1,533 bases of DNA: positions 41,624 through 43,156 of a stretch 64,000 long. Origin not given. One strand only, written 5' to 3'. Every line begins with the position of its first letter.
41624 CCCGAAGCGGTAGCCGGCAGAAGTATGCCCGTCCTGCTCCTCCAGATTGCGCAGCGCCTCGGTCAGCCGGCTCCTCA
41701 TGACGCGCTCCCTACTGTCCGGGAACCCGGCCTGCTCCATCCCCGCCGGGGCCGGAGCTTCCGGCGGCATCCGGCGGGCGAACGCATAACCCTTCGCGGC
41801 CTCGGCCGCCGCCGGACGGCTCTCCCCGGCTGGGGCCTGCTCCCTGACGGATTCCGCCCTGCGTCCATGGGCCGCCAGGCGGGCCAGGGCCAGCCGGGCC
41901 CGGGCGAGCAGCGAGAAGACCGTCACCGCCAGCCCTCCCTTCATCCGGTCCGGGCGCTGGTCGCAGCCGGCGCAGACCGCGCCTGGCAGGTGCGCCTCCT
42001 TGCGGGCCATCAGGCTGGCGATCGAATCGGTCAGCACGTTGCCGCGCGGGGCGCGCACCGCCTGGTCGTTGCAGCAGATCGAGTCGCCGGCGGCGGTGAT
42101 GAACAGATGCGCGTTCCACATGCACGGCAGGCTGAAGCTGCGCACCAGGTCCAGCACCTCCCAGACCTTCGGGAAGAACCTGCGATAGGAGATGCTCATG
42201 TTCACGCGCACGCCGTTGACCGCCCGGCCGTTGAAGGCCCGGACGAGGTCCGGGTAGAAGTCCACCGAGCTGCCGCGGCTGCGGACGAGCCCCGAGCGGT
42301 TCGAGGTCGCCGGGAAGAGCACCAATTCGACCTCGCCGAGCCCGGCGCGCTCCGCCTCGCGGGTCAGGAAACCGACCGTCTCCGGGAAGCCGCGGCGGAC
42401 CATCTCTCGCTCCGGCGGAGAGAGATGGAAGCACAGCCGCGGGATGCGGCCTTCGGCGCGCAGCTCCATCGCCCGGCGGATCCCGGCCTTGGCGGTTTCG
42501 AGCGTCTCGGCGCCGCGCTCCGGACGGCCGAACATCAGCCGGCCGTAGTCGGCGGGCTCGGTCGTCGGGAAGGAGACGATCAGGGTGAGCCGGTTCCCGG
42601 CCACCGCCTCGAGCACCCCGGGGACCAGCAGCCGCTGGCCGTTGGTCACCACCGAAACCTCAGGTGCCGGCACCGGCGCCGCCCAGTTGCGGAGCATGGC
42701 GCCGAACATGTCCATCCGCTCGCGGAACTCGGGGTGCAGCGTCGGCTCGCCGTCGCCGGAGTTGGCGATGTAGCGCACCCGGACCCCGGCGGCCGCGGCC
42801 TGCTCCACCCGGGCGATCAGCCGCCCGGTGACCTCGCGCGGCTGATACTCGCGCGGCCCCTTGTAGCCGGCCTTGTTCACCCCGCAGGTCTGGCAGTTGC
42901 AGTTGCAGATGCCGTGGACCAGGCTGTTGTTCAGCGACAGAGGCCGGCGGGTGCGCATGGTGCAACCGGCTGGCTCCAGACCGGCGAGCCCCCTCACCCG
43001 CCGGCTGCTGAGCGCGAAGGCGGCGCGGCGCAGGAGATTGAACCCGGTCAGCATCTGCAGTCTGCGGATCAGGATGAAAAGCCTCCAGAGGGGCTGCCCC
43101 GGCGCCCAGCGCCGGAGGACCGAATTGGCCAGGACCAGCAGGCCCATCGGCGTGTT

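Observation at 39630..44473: Triple-fusion radical-SAM / radical-SAM / FeeM-like acyltransferase translationally coupled to a private ketosynthase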

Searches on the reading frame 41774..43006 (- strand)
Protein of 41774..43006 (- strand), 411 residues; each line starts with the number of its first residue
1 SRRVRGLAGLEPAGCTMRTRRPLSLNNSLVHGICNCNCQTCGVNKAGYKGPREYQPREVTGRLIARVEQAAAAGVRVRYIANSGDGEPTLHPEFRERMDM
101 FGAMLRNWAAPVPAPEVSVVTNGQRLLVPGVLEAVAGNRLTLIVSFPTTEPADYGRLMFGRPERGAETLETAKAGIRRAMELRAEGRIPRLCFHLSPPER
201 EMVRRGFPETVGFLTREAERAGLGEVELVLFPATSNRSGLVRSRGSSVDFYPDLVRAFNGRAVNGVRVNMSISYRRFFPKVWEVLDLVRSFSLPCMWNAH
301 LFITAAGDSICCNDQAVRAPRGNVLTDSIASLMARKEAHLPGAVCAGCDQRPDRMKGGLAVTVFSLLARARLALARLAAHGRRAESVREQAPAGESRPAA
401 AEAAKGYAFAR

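Call 17: search_protein_families(library=ncbifam, proteins=[window:41774-43006:-], max_evalue=0.1)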
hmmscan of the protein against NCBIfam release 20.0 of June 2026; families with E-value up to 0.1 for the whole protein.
window:41774-43006:- (411 aa): 6 families
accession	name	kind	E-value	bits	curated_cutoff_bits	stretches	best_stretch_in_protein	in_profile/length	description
NF049973.1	radical_Rv1681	equivalog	0.00054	19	380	1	34-182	82-209/326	Rv1681 family radical SAM protein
TIGR04317.1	W_rSAM_matur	equivalog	0.00073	18.7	380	1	33-154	13-118/349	tungsten cofactor oxidoreductase radical SAM maturase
NF038283.1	viperin_w_prok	equivalog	0.00076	18.7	180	1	31-166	9-132/281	viperin family antiviral radical SAM protein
TIGR03962.1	mycofact_rSAM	equivalog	0.0076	15.5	265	1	24-100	13-80/339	mycofactocin radical SAM maturase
TIGR03977.1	rSAM_pair_HxsC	equivalog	0.055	12.3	267.9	1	26-133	27-118/292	His-Xaa-Ser system radical SAM maturase HxsC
NF041707.1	rSAM_YhhB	equivalog_domain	0.057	12.3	445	1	34-146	12-122/369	cyclophane-forming radical SAM/SPASM peptide maturase YhhB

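Call 27: search_protein_representatives(protein=window:41894-42958:-)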
Query: 355 residues. Proteins with E-value up to 0.001 (for the whole library): 64; up to 1e-10: 34; up to 1e-30: 23. The best 64 are listed.
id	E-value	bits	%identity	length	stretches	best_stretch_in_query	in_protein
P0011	1.5e-152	523.8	69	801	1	1-355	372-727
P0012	2.5e-149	513.3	66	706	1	1-355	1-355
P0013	1.2e-142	491.2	62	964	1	2-355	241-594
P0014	9.4e-133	458.7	56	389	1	1-354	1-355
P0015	4.8e-132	456.4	56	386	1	1-355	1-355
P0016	4.5e-131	453.2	57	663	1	1-355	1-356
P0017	4.9e-129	446.5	56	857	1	1-351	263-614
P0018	2.9e-128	444.0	54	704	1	1-355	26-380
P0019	2.9e-127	440.7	54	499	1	1-353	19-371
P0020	1.4e-119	415.4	52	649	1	1-355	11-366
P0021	2.8e-92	325.7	43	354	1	1-336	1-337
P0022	1.4e-83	297.0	38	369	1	1-353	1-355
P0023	9.1e-78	277.9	41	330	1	40-355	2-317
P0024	2.7e-75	269.8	38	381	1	1-340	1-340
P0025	4.3e-71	256.0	49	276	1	27-263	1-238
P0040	9.7e-21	90.4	28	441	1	9-307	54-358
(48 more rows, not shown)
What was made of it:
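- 41894..42958 (-): Module 2 'MID', residues 506-860: rare SPASM/twitch-like radical-SAM domain. CX3CX2C at 42907..42884, SGDGEP motif, auxiliary Cys at residues 784, 800/801, 834, 837. 34 representatives at E <= 1e-10 among 1.84 billion (call 27).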

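Call 44: search_solved_structures(query=A2, max_evalue=1, show_alignments=1)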
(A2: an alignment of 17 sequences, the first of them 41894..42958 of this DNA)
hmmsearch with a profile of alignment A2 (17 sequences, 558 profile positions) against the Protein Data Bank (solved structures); distinct sequences matched with E-value up to 1: 18.
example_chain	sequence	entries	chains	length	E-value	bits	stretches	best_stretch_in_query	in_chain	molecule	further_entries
7n7i_A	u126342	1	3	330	2.7e-05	26.1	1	23-162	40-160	Viperin-like enzyme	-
9dgw_A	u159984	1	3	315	4.2e-05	25.5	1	24-162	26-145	Radical SAM core domain-containing protein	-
6b4c_A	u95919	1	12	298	4.3e-05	25.5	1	25-163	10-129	Viperin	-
9dfw_A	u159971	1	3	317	4.3e-05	25.5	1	25-162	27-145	Radical SAM core domain-containing protein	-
8vpo_A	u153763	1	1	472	6.5e-05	24.9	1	30-157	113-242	Radical SAM core domain-containing protein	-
7n7h_A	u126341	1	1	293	0.0011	20.8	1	25-174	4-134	VIPERIN-LIKE ENZYME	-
2g0b_A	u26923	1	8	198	0.0015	20.4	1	405-510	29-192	FeeM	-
4m7s_A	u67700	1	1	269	0.0034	19.2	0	299-367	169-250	BtrN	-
6y1x_A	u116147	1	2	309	0.0036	19.1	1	36-193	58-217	Radical SAM domain protein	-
9dfu_A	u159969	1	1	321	0.0054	18.5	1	25-157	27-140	Radical SAM core domain-containing protein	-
4m7t_A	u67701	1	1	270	0.0071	18.2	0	299-355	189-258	BtrN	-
9dfn_A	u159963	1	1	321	0.014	17.2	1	25-157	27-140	Radical SAM core domain-containing protein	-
5vsl_A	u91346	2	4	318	0.016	17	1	17-134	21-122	Radical S-adenosyl methionine domain-containing protein 2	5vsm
6q2p_A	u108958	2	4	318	0.017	16.9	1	16-134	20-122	Radical S-adenosyl methionine domain-containing protein 2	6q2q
7wzv_A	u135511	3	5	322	0.027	16.2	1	19-150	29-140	4Fe-4S cluster-binding domain-containing protein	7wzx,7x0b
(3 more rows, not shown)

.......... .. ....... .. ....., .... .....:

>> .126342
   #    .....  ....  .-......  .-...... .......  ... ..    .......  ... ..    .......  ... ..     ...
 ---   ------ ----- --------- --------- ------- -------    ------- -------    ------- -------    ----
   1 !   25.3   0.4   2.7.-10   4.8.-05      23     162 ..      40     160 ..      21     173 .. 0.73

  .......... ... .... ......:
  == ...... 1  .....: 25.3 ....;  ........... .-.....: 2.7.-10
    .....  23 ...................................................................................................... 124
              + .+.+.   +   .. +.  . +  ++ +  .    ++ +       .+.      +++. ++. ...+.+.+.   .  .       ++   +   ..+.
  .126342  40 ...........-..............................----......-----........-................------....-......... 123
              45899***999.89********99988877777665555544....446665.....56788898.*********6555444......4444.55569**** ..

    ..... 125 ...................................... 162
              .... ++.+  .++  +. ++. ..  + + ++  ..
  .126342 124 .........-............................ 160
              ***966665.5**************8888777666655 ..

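Call 46: predict_structure(alignment_id=A2)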
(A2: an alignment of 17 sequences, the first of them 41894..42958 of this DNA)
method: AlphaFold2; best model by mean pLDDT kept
length: 355 residues; sequences in the alignment: 17
mean_pLDDT: 92.2   pTM: 0.92
mean pLDDT of the five models: 92.2, 90.8, 90.0, 89.4, 85.8
residues with pLDDT >= 90: 266; 70-90: 75; 50-70: 14; < 50: 0
segments of 3 or more residues with pLDDT < 50: none
pLDDT, mean of each block of 10 residues (from residue 1): 95 94 82 91 99 97 92 97 98 97 96 98 98 95 92 96 98 96 88 98 98 79 58 89 98 93 92 93 93 90 93 97 85 82 89 89
secondary structure, 60 per line:
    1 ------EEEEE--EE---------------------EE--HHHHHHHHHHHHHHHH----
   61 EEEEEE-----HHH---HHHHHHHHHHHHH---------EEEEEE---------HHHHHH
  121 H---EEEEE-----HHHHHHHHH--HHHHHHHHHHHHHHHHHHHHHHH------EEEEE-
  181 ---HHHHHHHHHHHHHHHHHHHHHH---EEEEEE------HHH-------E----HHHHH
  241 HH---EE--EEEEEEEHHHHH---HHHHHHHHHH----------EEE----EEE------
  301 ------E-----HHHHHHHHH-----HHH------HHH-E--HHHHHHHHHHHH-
elements in order: E7-11 H41-56 E61-66 H78-90 E100-105 H115-121 E125-129 H135-143 H146-168 E175-179 H184-205 E209-214 H236-242 E250-256 H257-261 H265-274 E285-287 E292-294 H313-321 H343-354

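Call 50: fold_search(model_id=the predicted structure, library=pdb)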
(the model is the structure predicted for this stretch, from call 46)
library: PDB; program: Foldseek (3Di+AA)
matches with E <= 10: 1492; with E <= 0.001: 40
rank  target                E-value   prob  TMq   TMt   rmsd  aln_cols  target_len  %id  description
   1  5v1s_B                2.7e-09  1.00  0.53  0.46   7.6       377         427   14  Crystal structure of Streptococcus suis SuiB bound to S-adenosylmethionine (released 2017-08-30)
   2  8hzv_A                8.4e-09  1.00  0.54  0.42   6.5       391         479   15  The crystal structure of a Radical SAM Enzyme DesII (released 2024-07-10)
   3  6efn                  2.1e-08  1.00  0.55  0.51   5.1       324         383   17  Structure of a RiPP maturase, SkfB (released 2018-10-24)
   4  4k37_A                6.3e-08  1.00  0.57  0.56   5.8       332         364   16  Native anSMEcpe with bound AdoMet (released 2013-05-08)
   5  4k39_A                6.7e-08  1.00  0.56  0.55   8.5       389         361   15  Native anSMEcpe with bound AdoMet and Cp18Cys peptide (released 2013-05-08)
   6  9gm3_C                8.9e-08  1.00  0.54  0.52   6.8       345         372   16  Crystal structure of the complex formed between the radical SAM protein ChlB and the leader region of its precursor su (released 2025-06-25)
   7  4k36_A                9.4e-08  1.00  0.56  0.53   5.9       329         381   17  His6 tagged anSMEcpe with bound AdoMet (released 2013-05-08)
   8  7bi7_A                1.6e-07  1.00  0.43  0.52   7.6       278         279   15  An Unexpected P-Cluster like Intermediate En Route to the Nitrogenase FeMo-co (released 2021-03-10)
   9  9gmc_C                2.1e-07  1.00  0.53  0.51   6.8       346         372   15  Crystal structure of the complex formed between the radical SAM protein ChlB and the R3A mutant of ChlA (released 2025-06-25)
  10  2fb2_B                2.4e-07  1.00  0.59  0.63   5.7       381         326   13  Structure of the MoaA Arg17/266/268/Ala triple mutant (released 2006-05-09)
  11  9gmc_A                2.7e-07  1.00  0.55  0.53   6.5       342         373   15  Crystal structure of the complex formed between the radical SAM protein ChlB and the R3A mutant of ChlA (released 2025-06-25)
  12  7bi7_B                2.7e-07  1.00  0.43  0.54   7.3       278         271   16  An Unexpected P-Cluster like Intermediate En Route to the Nitrogenase FeMo-co (released 2021-03-10)
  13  9gm3_A                2.9e-07  1.00  0.53  0.51   6.9       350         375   16  Crystal structure of the complex formed between the radical SAM protein ChlB and the leader region of its precursor su (released 2025-06-25)
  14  2fb2_A                3.6e-07  1.00  0.58  0.63   6.0       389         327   12  Structure of the MoaA Arg17/266/268/Ala triple mutant (released 2006-05-09)
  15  4m7t                  3.6e-07  1.00  0.35  0.49   8.9       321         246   12  Crystal structure of BtrN in complex with AdoMet and 2-DOIA (released 2013-10-02)
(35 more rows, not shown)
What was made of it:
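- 41894..42958 (-): AF2 pLDDT 92 with Foldseek matches to SuiB, DesII, SkfB, anSME, MoaA, BtrN and GDGT-MAS at TM 0.35-0.59 (calls 46, 50).
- On Radical SAM superfamily, domain 2 (MID): The AF2 model matches radical-SAM structures (call 50).
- Checked: An AF2 model (pLDDT 92) matching SPASM/twitch radical-SAM structures (calls 46, 50).
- The best structural neighbours of MID include the RiPP maturases SuiB, SkfB and ChlB (call 50).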

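Call 52: search_protein_families(library=pfam, proteins=[P0011, P0013, P0017, P0018, P0019, P0020, P0040, P0012], max_evalue=0.01)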
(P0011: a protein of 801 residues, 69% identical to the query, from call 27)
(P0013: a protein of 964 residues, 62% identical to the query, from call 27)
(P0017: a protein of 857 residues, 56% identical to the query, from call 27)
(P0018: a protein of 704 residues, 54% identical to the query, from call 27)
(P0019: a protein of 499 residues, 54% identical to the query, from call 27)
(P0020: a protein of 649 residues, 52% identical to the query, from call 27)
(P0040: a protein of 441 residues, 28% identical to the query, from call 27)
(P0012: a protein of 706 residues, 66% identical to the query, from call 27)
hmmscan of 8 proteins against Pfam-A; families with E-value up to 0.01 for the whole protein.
P0011 (801 aa): 5 families
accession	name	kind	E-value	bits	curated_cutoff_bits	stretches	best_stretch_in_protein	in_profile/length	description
PF13641.12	Glyco_tranf_2_3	-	3.3e-18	67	27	1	12-221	2-212/230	Glycosyltransferase like family 2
PF13506.12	Glyco_transf_21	-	3e-17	63.1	21.7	1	70-231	5-167/174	Glycosyl transferase family 21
PF04055.27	Radical_SAM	-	1.7e-10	41.7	29.5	1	387-549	5-141/166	Radical SAM superfamily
PF00535.33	Glycos_transf_2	-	8e-10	39.3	23.3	1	15-183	1-167/168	Glycosyl transferase family 2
PF13632.12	Glyco_trans_2_3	-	2.2e-05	24.8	27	1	103-286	3-196/198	Glycosyl transferase family group 2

P0013 (964 aa): 2 families
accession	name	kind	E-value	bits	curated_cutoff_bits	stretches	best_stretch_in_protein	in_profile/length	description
PF21926.2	FeeM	-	4e-40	137.6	27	1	703-861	2-158/158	N-acyl amino acid synthase FeeM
PF04055.27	Radical_SAM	-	8.2e-07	29.8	29.5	1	257-382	7-122/166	Radical SAM superfamily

P0017 (857 aa): 2 families
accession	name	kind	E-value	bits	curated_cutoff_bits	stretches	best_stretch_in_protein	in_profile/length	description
PF21926.2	FeeM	-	1.7e-30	106.3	27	1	15-177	2-157/158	N-acyl amino acid synthase FeeM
PF04055.27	Radical_SAM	-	2e-06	28.5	29.5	1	276-409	3-125/166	Radical SAM superfamily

P0018 (704 aa): 3 families
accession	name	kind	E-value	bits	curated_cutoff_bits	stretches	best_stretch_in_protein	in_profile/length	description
PF21926.2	FeeM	-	2.5e-45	154.5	27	1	456-613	1-158/158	N-acyl amino acid synthase FeeM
PF04055.27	Radical_SAM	-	7.4e-10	39.7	29.5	1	42-191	6-139/166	Radical SAM superfamily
PF13186.11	SPASM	-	0.0064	17.2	21.5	0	307-347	5-48/67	Iron-sulfur cluster-binding domain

P0019 (499 aa): 1 family
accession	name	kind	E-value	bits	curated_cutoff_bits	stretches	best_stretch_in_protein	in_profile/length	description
PF04055.27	Radical_SAM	-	1.5e-10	41.9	29.5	1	35-160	6-120/166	Radical SAM superfamily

P0020 (649 aa): 2 families
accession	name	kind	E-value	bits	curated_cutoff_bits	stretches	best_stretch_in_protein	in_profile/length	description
PF21926.2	FeeM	-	1.5e-32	113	27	1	408-568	1-158/158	N-acyl amino acid synthase FeeM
PF04055.27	Radical_SAM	-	1e-06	29.5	29.5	1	26-154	5-122/166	Radical SAM superfamily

P0040 (441 aa): 1 family
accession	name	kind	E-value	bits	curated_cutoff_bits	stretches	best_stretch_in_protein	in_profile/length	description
PF04055.27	Radical_SAM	-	7.2e-08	33.2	29.5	1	61-215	5-145/166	Radical SAM superfamily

P0012 (706 aa): 2 families
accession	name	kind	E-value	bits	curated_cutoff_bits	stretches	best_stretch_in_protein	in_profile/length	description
PF21926.2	FeeM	-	5.2e-42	143.8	27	1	464-622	2-158/158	N-acyl amino acid synthase FeeM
PF04055.27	Radical_SAM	-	1.4e-07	32.3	29.5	1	16-163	5-136/166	Radical SAM superfamily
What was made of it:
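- On Radical SAM superfamily, domain 2 (MID): PF04055 hits in eight relatives scanned, 28.5-41.9 bits, seven at or above the 29.5 cut-off (call 52).
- Checked: Radical_SAM hits in eight relatives scanned, seven of them at or above the 29.5-bit cut-off (call 52).
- One MID relative is fused to a GT2/ceramide-glucosyltransferase-like domain (call 52).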

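Call 53: find_encoding_contigs(protein=P0011, flank=10000, max_places=3)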
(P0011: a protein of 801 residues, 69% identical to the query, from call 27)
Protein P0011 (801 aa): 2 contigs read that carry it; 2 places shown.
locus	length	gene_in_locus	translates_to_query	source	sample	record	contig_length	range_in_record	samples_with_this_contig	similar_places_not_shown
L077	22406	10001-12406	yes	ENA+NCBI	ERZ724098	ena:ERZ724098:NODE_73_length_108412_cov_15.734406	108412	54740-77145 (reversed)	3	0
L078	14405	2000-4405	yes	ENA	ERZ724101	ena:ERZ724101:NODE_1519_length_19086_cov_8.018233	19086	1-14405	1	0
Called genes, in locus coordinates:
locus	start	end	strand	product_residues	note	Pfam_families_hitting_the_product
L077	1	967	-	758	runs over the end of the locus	PF00158:Sigma54_activat, PF13191:AAA_16 (weak), PF14532:Sigma54_activ_2, PF07724:AAA_2 (faint), PF25601:AAA_lid_14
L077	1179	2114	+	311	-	PF04055:Radical_SAM, PF13186:SPASM (weak)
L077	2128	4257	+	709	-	PF00201:UDPGT (weak), PF06722:EryCIII-like_C, PF21926:FeeM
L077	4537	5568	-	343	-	PF00158:Sigma54_activat, PF07724:AAA_2 (weak), PF14532:Sigma54_activ_2, PF25601:AAA_lid_14, PF13412:HTH_24 (faint)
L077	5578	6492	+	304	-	PF21926:FeeM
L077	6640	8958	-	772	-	PF00158:Sigma54_activat, PF14532:Sigma54_activ_2, PF07724:AAA_2 (weak), PF25601:AAA_lid_14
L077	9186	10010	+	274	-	PF00198:2-oxoacid_dh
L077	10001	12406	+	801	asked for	PF00535:Glycos_transf_2, PF13506:Glyco_transf_21, PF13641:Glyco_tranf_2_3, PF04055:Radical_SAM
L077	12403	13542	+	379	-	PF21926:FeeM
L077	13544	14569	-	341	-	-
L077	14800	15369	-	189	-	-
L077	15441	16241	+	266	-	-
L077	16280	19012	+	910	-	PF12708:Pect-lyase_RHGA_epim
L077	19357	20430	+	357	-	PF07143:AttH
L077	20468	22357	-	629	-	-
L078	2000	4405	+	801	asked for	PF00535:Glycos_transf_2, PF13506:Glyco_transf_21, PF13641:Glyco_tranf_2_3, PF04055:Radical_SAM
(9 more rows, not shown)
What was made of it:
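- Dedicated per-cassette regulators and multiple paralogous cassettes per genome look more like specialised metabolism than bulk lipid synthesis (call 53).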

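Call 58: find_encoding_contigs(protein=P0012, flank=10000, max_places=2)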
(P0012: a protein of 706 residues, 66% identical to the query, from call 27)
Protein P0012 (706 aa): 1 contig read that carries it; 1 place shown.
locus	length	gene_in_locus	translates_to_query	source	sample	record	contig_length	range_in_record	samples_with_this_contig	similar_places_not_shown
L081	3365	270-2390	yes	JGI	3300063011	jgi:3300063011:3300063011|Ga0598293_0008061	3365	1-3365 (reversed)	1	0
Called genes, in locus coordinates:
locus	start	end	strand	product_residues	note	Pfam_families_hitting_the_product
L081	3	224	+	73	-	?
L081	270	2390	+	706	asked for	PF04055:Radical_SAM (weak), PF21926:FeeM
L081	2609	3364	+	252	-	?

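Call 75: find_related_loci(query=A3, collection=metagenome_contigs, flank=7000)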
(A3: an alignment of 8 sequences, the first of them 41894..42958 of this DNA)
Query A3 (355 aa) in metagenome_contigs; peptide patterns used: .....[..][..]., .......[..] (x = any residue, [..] = any of these).
97 stretches matched a pattern; 15 encode a relative of the query (tblastn E <= 1e-3); 15 distinct loci.
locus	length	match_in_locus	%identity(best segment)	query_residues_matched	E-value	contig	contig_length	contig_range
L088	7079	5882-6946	65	1-355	7e-153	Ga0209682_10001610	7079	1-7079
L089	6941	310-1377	54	1-355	2e-140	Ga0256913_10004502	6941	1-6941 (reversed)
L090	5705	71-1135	54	1-355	8e-137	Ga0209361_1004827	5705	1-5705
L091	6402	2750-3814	54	1-355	2e-136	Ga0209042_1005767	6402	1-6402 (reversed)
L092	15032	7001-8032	62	1-343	1e-135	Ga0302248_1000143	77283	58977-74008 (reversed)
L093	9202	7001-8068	55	1-355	4e-133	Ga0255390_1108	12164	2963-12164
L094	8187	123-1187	55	1-355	5e-133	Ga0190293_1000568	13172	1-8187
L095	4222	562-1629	54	1-355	4e-134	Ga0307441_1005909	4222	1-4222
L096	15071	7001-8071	51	1-355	9e-130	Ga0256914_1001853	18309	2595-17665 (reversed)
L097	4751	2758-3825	51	1-355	7e-130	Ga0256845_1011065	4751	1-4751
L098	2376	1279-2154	61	1-292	2e-124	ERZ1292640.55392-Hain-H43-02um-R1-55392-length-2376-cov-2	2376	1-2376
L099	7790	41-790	61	106-355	9e-96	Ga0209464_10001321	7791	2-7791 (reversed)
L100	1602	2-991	41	17-347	1e-98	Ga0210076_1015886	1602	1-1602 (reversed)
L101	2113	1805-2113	78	1-103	8e-43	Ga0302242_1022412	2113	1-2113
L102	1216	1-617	56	135-341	4e-51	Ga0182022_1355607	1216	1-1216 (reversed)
